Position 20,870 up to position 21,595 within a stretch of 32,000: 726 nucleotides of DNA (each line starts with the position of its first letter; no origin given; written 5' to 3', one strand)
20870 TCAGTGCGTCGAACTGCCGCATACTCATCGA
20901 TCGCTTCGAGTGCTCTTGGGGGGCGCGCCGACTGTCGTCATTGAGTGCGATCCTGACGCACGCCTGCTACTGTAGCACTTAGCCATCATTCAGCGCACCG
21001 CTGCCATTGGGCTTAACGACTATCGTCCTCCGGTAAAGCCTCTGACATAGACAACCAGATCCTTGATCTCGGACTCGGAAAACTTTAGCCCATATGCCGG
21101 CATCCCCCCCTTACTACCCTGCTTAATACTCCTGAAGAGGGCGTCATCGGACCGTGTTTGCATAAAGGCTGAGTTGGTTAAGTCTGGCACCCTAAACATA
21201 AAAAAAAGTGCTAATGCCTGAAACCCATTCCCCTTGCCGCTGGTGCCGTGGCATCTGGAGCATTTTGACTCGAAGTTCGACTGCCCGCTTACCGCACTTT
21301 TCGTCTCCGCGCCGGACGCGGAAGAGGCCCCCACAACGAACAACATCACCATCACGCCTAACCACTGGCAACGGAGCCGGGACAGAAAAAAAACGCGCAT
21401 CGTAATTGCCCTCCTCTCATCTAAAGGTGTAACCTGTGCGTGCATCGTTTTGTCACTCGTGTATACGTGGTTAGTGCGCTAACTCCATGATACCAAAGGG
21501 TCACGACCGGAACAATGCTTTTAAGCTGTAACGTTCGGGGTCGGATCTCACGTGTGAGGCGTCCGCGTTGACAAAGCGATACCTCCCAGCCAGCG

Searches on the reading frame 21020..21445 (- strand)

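Call 51: search_protein_families(library=pfam, proteins=[window:21020-21445:-], max_evalue=0.001)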
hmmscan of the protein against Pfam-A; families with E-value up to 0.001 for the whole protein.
window:21020-21445:- (141 aa): 2 families
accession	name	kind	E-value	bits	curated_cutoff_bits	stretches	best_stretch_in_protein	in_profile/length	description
PF13442.11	Cytochrome_CBB3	-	3.9e-14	53.2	27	1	52-134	4-68/68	Cytochrome C oxidase, cbb3-type, subunit III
PF00034.26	Cytochrom_C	-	1.9e-07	32.8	21.3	1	53-135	3-87/90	Cytochrome c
